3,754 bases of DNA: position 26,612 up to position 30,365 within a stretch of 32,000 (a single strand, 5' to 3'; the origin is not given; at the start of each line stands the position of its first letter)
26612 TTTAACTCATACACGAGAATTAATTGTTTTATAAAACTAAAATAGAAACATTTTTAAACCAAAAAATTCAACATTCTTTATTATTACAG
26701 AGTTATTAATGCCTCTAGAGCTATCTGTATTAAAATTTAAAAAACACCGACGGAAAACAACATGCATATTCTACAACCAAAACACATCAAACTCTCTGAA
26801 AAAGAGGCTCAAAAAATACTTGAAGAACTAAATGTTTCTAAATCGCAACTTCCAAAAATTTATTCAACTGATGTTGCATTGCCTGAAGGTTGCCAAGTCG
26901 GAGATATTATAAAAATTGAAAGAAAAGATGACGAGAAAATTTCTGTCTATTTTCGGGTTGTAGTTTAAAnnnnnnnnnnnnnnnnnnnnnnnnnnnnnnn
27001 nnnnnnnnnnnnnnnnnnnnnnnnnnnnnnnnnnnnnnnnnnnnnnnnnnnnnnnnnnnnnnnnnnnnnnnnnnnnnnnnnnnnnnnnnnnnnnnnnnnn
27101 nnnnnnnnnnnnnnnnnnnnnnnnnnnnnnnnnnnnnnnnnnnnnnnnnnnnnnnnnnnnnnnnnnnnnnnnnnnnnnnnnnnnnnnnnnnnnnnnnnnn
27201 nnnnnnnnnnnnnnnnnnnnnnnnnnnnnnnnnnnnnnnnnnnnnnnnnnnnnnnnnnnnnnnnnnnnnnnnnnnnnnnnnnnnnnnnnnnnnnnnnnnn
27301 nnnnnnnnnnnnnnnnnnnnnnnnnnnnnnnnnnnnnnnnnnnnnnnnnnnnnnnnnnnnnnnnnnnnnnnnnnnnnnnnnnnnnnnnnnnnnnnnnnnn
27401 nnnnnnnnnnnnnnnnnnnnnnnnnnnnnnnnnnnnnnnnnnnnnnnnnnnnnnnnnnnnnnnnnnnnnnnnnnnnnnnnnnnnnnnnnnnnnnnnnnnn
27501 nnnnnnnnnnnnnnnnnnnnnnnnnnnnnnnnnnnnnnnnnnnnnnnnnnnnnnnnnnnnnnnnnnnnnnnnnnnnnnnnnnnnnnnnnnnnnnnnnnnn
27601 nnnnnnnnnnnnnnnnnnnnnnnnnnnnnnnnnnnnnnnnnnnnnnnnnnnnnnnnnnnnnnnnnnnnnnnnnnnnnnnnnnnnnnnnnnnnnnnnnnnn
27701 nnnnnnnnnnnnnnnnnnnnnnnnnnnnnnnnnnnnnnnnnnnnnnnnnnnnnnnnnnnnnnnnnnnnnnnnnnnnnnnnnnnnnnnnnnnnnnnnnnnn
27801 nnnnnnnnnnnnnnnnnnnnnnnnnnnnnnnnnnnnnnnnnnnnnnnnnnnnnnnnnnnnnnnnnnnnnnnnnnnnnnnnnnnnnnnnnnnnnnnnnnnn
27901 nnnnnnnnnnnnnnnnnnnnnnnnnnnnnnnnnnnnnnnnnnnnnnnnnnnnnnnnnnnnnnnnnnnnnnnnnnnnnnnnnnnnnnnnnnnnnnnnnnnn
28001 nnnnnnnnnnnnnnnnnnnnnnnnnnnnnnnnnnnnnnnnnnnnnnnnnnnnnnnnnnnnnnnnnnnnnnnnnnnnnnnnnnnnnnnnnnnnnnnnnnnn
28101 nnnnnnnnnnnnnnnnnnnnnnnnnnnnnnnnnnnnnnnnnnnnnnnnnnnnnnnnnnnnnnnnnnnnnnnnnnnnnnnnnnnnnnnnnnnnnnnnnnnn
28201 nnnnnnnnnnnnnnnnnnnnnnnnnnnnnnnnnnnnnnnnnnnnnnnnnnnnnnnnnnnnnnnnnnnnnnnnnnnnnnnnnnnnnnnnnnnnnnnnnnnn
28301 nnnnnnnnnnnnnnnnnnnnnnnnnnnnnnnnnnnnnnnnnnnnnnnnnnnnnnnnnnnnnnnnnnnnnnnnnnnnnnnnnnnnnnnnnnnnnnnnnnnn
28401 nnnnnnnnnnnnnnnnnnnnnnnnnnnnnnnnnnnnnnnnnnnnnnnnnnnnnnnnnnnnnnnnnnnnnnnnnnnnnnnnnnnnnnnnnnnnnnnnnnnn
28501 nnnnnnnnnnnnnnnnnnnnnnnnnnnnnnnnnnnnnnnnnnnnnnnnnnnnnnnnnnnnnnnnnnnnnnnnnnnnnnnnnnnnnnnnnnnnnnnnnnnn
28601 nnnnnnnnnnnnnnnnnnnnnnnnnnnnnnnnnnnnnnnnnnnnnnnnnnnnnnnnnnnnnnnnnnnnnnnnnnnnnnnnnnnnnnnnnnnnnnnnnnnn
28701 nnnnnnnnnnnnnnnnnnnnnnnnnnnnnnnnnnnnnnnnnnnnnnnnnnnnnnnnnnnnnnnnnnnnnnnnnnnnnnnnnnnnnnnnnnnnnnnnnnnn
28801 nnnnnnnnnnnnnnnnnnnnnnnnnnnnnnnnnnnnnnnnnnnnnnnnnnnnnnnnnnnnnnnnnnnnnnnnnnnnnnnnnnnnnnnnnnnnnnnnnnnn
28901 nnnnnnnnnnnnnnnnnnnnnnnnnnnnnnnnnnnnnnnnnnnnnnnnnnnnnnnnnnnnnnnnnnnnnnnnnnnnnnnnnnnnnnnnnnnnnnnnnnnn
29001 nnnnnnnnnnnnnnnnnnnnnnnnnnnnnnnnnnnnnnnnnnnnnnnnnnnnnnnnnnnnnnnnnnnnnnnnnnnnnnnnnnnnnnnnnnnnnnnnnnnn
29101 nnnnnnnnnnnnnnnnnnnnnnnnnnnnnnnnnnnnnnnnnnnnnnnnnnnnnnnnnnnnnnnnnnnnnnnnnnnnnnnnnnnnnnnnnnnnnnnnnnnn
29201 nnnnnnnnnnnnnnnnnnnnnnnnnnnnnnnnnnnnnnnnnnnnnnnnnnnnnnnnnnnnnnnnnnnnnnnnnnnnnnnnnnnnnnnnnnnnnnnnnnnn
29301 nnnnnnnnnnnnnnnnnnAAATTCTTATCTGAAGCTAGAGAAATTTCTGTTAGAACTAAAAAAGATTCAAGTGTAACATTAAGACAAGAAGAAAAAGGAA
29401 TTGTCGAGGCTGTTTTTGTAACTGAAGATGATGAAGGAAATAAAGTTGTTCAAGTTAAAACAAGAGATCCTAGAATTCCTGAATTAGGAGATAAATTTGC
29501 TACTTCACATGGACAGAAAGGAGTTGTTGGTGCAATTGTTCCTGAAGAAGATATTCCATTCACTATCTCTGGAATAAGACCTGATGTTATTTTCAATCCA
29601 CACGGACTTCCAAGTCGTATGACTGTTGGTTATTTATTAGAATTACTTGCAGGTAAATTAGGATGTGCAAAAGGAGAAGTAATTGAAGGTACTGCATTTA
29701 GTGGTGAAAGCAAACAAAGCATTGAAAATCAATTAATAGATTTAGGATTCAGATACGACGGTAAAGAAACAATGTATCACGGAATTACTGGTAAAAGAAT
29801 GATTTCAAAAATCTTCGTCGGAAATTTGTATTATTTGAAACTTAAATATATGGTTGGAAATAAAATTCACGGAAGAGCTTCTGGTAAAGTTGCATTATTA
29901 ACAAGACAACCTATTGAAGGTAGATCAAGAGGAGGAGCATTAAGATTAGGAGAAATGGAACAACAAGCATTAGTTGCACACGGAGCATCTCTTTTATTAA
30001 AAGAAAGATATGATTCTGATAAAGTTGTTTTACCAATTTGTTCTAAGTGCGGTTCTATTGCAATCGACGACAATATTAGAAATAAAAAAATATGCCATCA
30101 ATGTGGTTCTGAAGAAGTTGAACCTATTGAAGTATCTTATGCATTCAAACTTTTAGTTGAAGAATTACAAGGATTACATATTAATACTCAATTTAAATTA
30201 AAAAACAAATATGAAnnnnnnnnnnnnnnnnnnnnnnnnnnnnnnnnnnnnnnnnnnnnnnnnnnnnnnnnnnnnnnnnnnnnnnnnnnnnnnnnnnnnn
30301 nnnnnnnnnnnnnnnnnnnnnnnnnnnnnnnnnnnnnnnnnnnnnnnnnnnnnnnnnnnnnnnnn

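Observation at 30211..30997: Three translationally coupled orphan ORFs inserted between rpoB and rpoA' in the core RNA polymerase operon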

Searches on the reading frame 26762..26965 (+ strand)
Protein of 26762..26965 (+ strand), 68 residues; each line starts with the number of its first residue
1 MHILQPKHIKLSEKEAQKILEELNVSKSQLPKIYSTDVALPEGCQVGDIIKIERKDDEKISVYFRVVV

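Call 5: search_protein_families(library=pfam, proteins=[window:26762-26965:+], max_evalue=1)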
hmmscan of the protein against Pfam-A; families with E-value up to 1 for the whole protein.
window:26762-26965:+ (68 aa): 4 families
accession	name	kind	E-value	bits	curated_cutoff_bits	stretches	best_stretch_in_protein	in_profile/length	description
PF01191.24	RNA_pol_Rpb5_C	-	1.1e-17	64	23.5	1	2-67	6-73/73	RNA polymerase Rpb5, C-terminal domain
PF11213.13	DUF3006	-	0.022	15.4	32.3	1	39-57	27-43/67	Protein of unknown function (DUF3006)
PF03793.24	PASTA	-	0.027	14.9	23.2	1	10-53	8-45/64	PASTA domain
PF24655.1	DUF7645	-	0.24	11.8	27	1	10-35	25-50/62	Domain of unknown function (DUF7645)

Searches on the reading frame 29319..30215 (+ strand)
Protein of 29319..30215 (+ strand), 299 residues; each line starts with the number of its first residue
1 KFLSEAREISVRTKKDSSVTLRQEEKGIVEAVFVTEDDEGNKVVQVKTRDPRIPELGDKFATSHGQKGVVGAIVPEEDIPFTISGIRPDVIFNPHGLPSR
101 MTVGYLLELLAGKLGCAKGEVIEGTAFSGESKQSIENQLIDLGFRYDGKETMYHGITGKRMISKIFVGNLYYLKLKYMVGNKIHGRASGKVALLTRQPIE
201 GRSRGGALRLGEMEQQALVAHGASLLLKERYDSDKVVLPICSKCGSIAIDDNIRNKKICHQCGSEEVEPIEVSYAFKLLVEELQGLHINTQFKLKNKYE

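Call 9: find_related_loci(query=window:29319-30215:+, collection=genome_contigs, flank=5000)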
Query window:29319-30215:+ (299 aa) in genome_contigs; peptide patterns used: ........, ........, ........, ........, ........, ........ (x = any residue, [..] = any of these).
586 stretches matched a pattern; 486 encode a relative of the query (tblastn E <= 1e-3); the best 80 are kept; 80 distinct loci.
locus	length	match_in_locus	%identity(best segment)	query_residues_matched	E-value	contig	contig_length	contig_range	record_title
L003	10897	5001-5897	86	1-299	1e-178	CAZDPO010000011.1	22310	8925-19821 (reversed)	MAG TPA_asm: Candidatus Woesearchaeota archaeon isolate SRP178699_co1_618 genome assembly, contig: NODE_2735_length_2231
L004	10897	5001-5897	86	1-299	1e-176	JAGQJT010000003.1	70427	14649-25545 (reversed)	MAG: Nanoarchaeota archaeon isolate HKST-UBA01 NODE_3_length_70427_cov_5.695167, whole genome shotgun sequence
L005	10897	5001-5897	85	1-299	1e-176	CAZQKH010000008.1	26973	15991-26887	MAG TPA_asm: Candidatus Woesearchaeota archaeon isolate SRP191223_co2_5 genome assembly, contig: NODE_709_length_26973_c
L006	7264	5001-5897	83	1-299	5e-176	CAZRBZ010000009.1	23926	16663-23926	MAG TPA_asm: Candidatus Woesearchaeota archaeon isolate binchicken_co357_128 genome assembly, contig: NODE_758_length_23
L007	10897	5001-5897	84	1-299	1e-175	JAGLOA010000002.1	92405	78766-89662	MAG: Candidatus Pacearchaeota archaeon isolate RS_7_11 ROV157_7.bin.11.fa_2, whole genome shotgun sequence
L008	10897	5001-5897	84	1-299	2e-175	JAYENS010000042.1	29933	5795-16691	MAG: Nanoarchaeota archaeon isolate MAG049 MAG049_42, whole genome shotgun sequence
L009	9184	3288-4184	85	1-299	3e-175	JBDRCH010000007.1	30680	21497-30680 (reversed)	MAG: archaeon isolate MEGAHIT-group-1.171 k141_10055949, whole genome shotgun sequence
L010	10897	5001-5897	85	1-299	8e-175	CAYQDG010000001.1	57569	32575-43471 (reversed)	MAG TPA_asm: Candidatus Woesearchaeota archaeon isolate binchicken_co13_305 genome assembly, contig: NODE_437_length_575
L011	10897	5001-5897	84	1-299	1e-174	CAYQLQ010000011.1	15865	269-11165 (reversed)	MAG TPA_asm: Candidatus Woesearchaeota archaeon isolate SRP178699_co2_505 genome assembly, contig: NODE_2974_length_1586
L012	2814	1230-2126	85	1-299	0e+0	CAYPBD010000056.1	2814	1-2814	MAG TPA_asm: Candidatus Woesearchaeota archaeon isolate binchicken_co34_497 genome assembly, contig: NODE_66807_length_2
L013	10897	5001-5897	84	1-299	2e-174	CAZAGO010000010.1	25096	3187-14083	MAG TPA_asm: Candidatus Woesearchaeota archaeon isolate SRP239243_co2_438 genome assembly, contig: NODE_3044_length_2509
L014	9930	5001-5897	84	1-299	4e-174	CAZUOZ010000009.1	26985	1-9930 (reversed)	MAG TPA_asm: Candidatus Woesearchaeota archaeon isolate SRP192927_co10_255 genome assembly, contig: NODE_960_length_2698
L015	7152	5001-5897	82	1-299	6e-174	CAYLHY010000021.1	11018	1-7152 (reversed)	MAG TPA_asm: Candidatus Woesearchaeota archaeon isolate binchicken_co19_580 genome assembly, contig: NODE_10204_length_1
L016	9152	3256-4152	84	1-299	8e-174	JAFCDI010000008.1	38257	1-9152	Candidatus Pacearchaeota archaeon isolate Meg19_1012_Bin_412 Meg19_1012_Bin_412_scaffold_12105, whole genome shotgun seq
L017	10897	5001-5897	85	1-299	1e-173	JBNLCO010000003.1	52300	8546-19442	MAG: Candidatus Pacearchaeota archaeon isolate C1C2.bin.74.orig k141_62693, whole genome shotgun sequence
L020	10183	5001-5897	83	1-299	2e-172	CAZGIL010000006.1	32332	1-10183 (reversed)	MAG TPA_asm: Candidatus Woesearchaeota archaeon isolate SRP178699_co1_251 genome assembly, contig: NODE_1419_length_3233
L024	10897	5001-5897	84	1-299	3e-172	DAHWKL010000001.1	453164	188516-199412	MAG TPA_asm: archaeon isolate clean1337 NODE_1_length_453164_cov_5.171199, whole genome shotgun sequence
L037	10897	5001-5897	83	1-299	4e-171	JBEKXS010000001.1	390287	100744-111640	MAG: Candidatus Pacearchaeota archaeon isolate SPRUCE 657 SPRUCE_657_1, whole genome shotgun sequence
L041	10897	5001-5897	83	1-299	2e-170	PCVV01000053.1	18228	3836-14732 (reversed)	MAG: Candidatus Pacearchaeota archaeon CG11_big_fil_rev_8_21_14_0_20_30_13 CG11_8_21_14_0.20_scaffold_1719_c, whole geno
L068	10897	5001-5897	82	1-299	7e-169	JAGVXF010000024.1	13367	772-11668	Candidatus Pacearchaeota archaeon isolate RIFOXYB1_FULL_34_12 rifoxyb1_full_scaffold_1711, whole genome shotgun sequence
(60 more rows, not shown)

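Call 71: search_protein_families(library=phrogs, proteins=[L020:5902-6177:+, L003:5903-6202:+, L024:5893-6156:+], max_evalue=0.01)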
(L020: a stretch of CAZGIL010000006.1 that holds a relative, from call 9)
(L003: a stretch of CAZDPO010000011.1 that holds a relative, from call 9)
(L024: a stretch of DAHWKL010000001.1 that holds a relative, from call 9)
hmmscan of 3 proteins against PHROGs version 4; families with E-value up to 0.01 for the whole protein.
L020:5902-6177:+ (92 aa): 0 families

L003:5903-6202:+ (100 aa): 0 families

L024:5893-6156:+ (88 aa): 0 families

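Call 72: search_protein_families(library=padloc, proteins=[L020:5902-6177:+, L003:5903-6202:+, L024:5893-6156:+], max_evalue=0.01)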
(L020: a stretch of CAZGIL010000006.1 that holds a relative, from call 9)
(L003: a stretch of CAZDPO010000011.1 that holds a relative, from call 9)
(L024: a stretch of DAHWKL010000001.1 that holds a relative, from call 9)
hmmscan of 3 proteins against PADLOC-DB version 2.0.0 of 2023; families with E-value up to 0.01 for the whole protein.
L020:5902-6177:+ (92 aa): 0 families

L003:5903-6202:+ (100 aa): 0 families

L024:5893-6156:+ (88 aa): 0 families

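Call 98: search_protein_families(library=pfam, proteins=[L041:10191-10508:+, L010:9909-10283:+, L068:10072-10377:+, L037:5908-6210:+], max_evalue=0.01)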
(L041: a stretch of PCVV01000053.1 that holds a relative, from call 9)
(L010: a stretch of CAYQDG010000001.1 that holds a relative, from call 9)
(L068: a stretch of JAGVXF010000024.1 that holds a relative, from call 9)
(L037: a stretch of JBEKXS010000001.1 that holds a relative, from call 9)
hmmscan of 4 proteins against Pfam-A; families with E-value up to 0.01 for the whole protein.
L041:10191-10508:+ (106 aa): 0 families

L010:9909-10283:+ (125 aa): 0 families

L068:10072-10377:+ (102 aa): 0 families

L037:5908-6210:+ (101 aa): 0 families

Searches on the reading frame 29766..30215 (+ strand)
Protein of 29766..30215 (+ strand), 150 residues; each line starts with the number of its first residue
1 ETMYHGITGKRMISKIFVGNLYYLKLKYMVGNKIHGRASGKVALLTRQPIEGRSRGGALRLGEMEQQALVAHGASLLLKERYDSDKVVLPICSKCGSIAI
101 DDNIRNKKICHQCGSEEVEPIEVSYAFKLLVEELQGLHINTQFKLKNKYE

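Call 47: find_related_loci(query=window:29766-30215:+, collection=metagenome_contigs, flank=3000)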
Query window:29766-30215:+ (150 aa) in metagenome_contigs; peptide patterns used: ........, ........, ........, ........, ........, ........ (x = any residue, [..] = any of these).
600 stretches matched a pattern (row limit reached: there are more); 494 encode a relative of the query (tblastn E <= 1e-3); the best 80 are kept; 80 distinct loci.
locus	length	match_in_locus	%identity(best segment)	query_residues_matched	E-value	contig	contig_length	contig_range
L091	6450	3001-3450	90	1-150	1e-90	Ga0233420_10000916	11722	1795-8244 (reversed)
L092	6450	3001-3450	90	1-150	3e-89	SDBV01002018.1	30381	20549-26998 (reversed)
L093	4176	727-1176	89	1-150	6e-89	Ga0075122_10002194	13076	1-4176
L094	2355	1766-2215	89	1-150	9e-92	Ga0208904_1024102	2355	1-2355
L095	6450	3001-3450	87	1-150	2e-88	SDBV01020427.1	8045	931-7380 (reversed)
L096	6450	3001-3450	90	1-150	9e-89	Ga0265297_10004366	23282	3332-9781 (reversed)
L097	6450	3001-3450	88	1-150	9e-89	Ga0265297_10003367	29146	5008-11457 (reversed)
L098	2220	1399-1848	87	1-150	6e-92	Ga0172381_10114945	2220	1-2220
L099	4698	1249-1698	87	1-150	4e-88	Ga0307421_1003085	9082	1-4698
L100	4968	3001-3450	88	1-150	3e-88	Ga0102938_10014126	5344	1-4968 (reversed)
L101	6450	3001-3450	87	1-150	4e-88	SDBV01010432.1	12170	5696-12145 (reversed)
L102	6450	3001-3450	87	1-150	8e-88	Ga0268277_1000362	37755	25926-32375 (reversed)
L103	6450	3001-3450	87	1-150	2e-87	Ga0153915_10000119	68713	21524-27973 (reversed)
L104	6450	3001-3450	87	1-150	1e-87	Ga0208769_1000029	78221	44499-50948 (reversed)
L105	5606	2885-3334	87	1-150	1e-87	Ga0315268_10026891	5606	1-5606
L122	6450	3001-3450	87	1-150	8e-88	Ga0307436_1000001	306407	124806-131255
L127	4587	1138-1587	85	1-150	7e-87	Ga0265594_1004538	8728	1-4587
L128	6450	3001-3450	87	1-150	6e-87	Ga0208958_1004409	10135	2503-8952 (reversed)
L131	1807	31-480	87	1-150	4e-91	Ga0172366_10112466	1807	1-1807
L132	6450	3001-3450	85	1-150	5e-87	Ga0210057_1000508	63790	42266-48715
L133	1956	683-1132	86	1-150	7e-91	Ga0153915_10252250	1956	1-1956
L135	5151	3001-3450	85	1-150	1e-86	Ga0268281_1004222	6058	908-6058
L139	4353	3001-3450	85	1-150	2e-86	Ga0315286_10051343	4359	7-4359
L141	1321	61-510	86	1-150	2e-92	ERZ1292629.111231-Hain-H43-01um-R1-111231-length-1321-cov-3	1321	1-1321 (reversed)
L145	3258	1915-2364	84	1-150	5e-87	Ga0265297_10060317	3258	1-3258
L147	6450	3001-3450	85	1-150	3e-86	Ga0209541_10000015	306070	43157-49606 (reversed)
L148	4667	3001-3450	85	1-150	3e-86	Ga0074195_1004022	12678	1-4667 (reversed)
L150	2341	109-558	85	1-150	6e-89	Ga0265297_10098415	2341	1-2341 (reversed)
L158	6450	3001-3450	84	1-150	2e-85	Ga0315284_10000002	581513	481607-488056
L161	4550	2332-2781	86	1-150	3e-85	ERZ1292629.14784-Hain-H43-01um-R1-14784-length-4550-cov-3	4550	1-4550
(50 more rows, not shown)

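Call 70: search_protein_families(library=pfam, proteins=[L101:3496-4464:+, L139:3455-3799:+, L133:1141-1857:+, L141:551-877:+, L092:3455-3985:+, L161:2777-3079:+, L122:3446-3790:+, L158:3455-3724:+, L147:3456-3800:+, L127:1583-1936:+], max_evalue=0.01)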
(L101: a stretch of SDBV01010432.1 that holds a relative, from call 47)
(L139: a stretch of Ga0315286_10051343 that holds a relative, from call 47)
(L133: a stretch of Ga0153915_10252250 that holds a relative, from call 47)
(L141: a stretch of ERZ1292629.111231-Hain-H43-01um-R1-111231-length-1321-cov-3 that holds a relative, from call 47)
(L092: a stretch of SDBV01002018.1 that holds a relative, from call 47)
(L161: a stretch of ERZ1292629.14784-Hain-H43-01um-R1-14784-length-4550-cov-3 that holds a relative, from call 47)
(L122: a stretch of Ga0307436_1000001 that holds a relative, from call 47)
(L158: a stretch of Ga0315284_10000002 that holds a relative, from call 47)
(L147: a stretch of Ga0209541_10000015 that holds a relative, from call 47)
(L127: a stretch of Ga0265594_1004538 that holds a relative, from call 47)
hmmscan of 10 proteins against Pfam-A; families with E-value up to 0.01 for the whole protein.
L101:3496-4464:+ (323 aa): 3 families
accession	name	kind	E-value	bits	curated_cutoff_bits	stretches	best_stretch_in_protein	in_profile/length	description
PF01966.28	HD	-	1.1e-15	58.3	22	1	176-292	2-114/116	HD domain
PF01336.31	tRNA_anti-codon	-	2.8e-07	30.8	27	1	38-96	15-70/75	OB-fold nucleic acid binding domain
PF18019.7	Cas3_HD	-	0.00014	22.4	23.1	1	175-268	29-131/207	Cas3, HD domain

L139:3455-3799:+ (115 aa): 0 families

L133:1141-1857:+ (239 aa): 1 family
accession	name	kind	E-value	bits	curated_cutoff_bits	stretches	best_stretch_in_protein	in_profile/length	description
PF13248.11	Zn_ribbon_3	-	6.9e-05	22.6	27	1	3-27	2-26/26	zinc-ribbon domain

L141:551-877:+ (109 aa): 0 families

L092:3455-3985:+ (177 aa): 0 families

L161:2777-3079:+ (101 aa): 0 families

L122:3446-3790:+ (115 aa): 0 families

L158:3455-3724:+ (90 aa): 0 families

L147:3456-3800:+ (115 aa): 0 families

L127:1583-1936:+ (118 aa): 1 family
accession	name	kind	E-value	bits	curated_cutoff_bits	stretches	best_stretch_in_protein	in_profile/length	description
PF13800.11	Sigma_reg_N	-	0.0085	16.8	26.3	0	1-35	4-39/91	Sigma factor regulator N-terminal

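Call 71: search_protein_families(library=phrogs, proteins=[L131:476-691:+, L145:2360-2686:+, L139:3455-3799:+], max_evalue=0.01)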
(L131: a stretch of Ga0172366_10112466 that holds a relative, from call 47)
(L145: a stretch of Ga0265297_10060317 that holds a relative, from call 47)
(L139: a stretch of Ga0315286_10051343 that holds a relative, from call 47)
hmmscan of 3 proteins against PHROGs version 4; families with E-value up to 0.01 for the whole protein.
L131:476-691:+ (72 aa): 1 family
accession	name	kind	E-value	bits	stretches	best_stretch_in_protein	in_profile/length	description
phrog_2584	-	unknown function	0.0091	17.2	0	16-50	15-47/54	-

L145:2360-2686:+ (109 aa): 0 families

L139:3455-3799:+ (115 aa): 0 families

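Call 72: search_protein_families(library=padloc, proteins=[L131:476-691:+, L145:2360-2686:+, L139:3455-3799:+], max_evalue=0.01)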
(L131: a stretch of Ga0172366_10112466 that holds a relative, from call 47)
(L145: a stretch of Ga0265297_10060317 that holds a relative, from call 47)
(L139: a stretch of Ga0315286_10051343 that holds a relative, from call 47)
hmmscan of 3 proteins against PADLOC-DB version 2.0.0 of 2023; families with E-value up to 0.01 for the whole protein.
L131:476-691:+ (72 aa): 1 family
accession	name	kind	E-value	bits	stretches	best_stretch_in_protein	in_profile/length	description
PDLC04966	PDC-S24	-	0.0071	13.2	1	14-69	96-149/497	-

L145:2360-2686:+ (109 aa): 0 families

L139:3455-3799:+ (115 aa): 0 families

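Call 98: search_protein_families(library=pfam, proteins=[L135:3456-3743:+, L132:3456-3824:+, L150:554-856:+, L147:3805-4167:+, L148:3446-3787:+, L128:3455-3748:+], max_evalue=0.01)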
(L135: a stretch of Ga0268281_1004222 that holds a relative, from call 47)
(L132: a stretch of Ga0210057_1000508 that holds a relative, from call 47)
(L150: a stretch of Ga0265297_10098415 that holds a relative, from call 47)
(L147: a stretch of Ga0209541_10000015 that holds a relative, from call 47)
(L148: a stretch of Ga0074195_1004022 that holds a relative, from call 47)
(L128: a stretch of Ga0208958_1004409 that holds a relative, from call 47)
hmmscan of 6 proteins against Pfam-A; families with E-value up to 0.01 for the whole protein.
L135:3456-3743:+ (96 aa): 0 families

L132:3456-3824:+ (123 aa): 0 families

L150:554-856:+ (101 aa): 0 families

L147:3805-4167:+ (121 aa): 0 families

L148:3446-3787:+ (114 aa): 1 family
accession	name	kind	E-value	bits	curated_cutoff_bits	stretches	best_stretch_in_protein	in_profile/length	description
PF06136.19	SOK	-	0.0025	18.5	24.3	0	77-108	49-80/89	SOSEKI protein DIX-like domain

L128:3455-3748:+ (98 aa): 0 families
